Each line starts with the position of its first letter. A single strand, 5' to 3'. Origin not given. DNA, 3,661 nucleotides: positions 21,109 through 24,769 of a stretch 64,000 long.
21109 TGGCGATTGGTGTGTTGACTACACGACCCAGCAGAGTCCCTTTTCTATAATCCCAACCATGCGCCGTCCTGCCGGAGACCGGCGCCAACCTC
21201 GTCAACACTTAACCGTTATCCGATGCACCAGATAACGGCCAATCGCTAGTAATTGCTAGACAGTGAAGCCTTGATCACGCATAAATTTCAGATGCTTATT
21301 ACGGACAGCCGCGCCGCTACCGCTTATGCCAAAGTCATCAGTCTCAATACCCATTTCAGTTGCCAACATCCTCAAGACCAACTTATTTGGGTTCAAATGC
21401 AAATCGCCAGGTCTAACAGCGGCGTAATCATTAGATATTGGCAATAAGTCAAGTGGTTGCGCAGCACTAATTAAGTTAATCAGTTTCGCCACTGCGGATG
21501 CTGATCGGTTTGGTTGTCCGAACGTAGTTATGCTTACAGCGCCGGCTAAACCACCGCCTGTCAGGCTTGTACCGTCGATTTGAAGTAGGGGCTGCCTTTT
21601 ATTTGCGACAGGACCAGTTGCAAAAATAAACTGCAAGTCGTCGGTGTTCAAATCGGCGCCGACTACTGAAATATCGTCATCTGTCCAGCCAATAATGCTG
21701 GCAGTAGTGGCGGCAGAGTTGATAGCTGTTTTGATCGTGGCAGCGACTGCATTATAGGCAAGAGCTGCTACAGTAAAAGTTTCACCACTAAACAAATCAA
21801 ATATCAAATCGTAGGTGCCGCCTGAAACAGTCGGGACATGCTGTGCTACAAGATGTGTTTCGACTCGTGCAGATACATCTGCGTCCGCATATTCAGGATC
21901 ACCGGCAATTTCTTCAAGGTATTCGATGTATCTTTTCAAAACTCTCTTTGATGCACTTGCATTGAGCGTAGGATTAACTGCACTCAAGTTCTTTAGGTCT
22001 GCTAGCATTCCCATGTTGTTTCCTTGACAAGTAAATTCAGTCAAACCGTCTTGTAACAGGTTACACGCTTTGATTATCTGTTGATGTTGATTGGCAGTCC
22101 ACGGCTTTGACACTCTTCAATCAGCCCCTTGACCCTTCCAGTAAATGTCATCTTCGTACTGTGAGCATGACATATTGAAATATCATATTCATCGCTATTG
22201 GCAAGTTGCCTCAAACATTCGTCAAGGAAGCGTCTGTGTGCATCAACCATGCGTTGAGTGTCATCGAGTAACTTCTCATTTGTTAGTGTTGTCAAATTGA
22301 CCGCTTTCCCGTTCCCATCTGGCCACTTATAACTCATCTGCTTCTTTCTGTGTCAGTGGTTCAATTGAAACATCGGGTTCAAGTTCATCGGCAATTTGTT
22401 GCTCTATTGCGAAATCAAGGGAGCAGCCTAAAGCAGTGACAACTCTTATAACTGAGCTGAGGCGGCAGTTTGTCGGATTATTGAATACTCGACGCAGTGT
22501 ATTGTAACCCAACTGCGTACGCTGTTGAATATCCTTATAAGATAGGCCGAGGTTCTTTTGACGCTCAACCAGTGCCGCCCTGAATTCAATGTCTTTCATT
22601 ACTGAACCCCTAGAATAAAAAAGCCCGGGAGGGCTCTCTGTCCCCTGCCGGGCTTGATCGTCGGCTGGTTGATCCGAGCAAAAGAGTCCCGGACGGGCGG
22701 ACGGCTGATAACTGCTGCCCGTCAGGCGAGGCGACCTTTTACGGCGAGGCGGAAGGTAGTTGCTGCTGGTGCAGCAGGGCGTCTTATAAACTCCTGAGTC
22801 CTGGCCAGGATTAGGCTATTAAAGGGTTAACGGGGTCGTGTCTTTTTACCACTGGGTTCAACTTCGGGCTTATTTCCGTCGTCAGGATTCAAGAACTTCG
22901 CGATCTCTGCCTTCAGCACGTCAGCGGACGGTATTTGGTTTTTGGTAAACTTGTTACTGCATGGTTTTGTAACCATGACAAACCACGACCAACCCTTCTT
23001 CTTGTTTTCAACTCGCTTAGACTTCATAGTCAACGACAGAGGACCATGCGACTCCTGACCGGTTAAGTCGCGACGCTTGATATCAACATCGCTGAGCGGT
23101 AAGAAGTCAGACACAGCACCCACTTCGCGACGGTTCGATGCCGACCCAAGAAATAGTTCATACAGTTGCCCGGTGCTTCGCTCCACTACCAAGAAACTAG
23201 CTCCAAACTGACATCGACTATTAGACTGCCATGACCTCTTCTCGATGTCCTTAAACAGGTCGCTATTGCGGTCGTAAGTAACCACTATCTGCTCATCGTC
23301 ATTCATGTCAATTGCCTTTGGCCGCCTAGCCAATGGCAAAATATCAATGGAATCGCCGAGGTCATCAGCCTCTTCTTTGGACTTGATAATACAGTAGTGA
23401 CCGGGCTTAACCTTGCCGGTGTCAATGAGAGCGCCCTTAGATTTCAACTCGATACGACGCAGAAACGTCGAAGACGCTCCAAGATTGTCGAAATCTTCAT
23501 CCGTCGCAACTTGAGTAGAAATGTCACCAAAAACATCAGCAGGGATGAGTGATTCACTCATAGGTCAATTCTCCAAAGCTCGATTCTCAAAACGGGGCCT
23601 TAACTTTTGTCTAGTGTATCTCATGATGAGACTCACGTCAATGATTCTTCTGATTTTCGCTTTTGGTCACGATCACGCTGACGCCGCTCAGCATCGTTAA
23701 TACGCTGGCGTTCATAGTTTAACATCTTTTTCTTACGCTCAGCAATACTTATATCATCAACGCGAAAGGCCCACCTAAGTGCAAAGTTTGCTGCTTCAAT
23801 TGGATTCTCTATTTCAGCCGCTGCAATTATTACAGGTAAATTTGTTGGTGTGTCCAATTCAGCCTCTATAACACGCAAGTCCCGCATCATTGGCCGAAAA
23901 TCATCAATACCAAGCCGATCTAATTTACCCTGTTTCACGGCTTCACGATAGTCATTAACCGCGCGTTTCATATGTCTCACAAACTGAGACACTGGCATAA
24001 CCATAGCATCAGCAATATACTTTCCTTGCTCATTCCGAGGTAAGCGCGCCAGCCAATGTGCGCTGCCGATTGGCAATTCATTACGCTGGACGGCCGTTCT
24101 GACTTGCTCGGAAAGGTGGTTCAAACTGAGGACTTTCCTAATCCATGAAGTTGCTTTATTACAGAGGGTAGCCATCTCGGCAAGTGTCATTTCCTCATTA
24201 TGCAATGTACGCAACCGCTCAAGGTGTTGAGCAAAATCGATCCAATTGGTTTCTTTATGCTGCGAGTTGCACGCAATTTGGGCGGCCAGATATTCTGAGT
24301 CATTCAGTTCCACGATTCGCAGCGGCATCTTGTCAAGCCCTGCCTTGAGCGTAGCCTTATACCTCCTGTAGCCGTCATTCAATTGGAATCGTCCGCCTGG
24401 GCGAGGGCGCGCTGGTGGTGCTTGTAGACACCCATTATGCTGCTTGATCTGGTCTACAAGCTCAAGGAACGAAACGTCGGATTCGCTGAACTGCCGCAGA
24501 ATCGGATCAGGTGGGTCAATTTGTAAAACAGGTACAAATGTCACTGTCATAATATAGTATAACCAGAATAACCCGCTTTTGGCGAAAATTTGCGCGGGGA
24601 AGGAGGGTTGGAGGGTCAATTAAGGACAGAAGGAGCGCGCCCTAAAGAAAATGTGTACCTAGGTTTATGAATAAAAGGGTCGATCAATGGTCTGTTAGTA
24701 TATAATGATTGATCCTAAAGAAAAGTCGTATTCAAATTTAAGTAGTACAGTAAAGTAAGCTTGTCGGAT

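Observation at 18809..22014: Three-gene paralog cassette interleaved with tRNA genes and a tRNA fragment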

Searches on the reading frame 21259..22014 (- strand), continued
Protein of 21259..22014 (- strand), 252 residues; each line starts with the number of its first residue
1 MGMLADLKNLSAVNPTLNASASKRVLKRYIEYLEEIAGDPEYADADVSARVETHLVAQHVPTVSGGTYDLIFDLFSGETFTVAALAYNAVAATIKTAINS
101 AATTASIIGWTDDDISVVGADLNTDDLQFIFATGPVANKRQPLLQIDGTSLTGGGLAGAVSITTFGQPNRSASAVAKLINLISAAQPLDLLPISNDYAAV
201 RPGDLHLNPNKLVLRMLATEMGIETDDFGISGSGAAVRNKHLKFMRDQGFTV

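Call 88: search_protein_families(library=pfam, proteins=[P0147, P0172, P0131, P0143, P0110, P0162, P0173, P0146, P0030], max_evalue=0.001)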
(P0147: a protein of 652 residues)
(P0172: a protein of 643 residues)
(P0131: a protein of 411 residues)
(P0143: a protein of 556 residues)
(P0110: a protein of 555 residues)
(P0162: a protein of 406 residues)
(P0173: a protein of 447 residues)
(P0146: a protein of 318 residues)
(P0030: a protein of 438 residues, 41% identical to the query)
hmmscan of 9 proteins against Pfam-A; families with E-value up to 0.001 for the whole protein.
P0147 (652 aa): 0 families

P0172 (643 aa): 0 families

P0131 (411 aa): 1 family
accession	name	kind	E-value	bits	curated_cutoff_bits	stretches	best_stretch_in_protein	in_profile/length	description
PF07484.17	Collar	-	2.5e-20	72.6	24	1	259-314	1-57/57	Phage Tail Collar Domain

P0143 (556 aa): 0 families

P0110 (555 aa): 0 families

P0162 (406 aa): 0 families

P0173 (447 aa): 0 families

P0146 (318 aa): 0 families

P0030 (438 aa): 0 families

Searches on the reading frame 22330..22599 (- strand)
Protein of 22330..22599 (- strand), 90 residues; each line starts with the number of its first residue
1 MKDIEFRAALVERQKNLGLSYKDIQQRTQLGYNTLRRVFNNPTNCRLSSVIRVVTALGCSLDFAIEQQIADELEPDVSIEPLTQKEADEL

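Call 6: search_protein_families(library=phrogs, proteins=[window:22330-22599:-], max_evalue=0.01)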
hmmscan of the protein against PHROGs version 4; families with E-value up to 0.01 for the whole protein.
window:22330-22599:- (90 aa): 2 families
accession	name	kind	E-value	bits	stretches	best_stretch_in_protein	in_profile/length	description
phrog_1373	-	transcription regulation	9.4e-05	23.4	1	4-68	62-126/166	transcriptional regulator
phrog_4268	-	transcription regulation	0.00073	20.7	1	22-66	50-94/96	transcriptional repressor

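Call 7: search_protein_families(library=pfam, proteins=[window:22330-22599:-], max_evalue=0.01)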
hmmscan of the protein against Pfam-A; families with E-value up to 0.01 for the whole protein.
window:22330-22599:- (90 aa): 2 families
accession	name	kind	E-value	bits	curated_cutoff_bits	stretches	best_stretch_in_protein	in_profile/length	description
PF01381.28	HTH_3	-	4.1e-05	24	23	1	13-62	5-53/55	Helix-turn-helix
PF13443.12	HTH_26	-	0.001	19.7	22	1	18-61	10-54/63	Cro/C1-type HTH DNA-binding domain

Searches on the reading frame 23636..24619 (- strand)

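Call 11: search_protein_families(library=pfam, proteins=[window:23636-24619:-], max_evalue=0.001)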
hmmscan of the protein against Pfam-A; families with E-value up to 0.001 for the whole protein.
window:23636-24619:- (328 aa): 2 families
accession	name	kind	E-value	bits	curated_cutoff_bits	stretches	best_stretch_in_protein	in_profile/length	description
PF02195.25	ParB_N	-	2.4e-07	31.1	26.3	1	42-118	20-93/95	ParB N-terminal domain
PF17762.8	HTH_ParB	-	3.6e-07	30.7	22.6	1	124-222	3-98/102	ParB HTH domain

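Call 12: search_protein_families(library=phrogs, proteins=[window:23636-24619:-], max_evalue=0.001)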
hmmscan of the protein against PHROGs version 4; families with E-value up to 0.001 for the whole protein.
window:23636-24619:- (328 aa): 3 families
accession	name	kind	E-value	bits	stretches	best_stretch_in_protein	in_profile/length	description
phrog_4715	-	DNA, RNA and nucleotide metabolism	3.4e-15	56.5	1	29-203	150-341/630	ParB-like partition protein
phrog_1033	-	DNA, RNA and nucleotide metabolism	2.6e-10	41.6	1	53-206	60-215/334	ParB-like partition protein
phrog_6218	-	DNA, RNA and nucleotide metabolism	2.1e-05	24.9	1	53-193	29-168/506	ParB-like partition protein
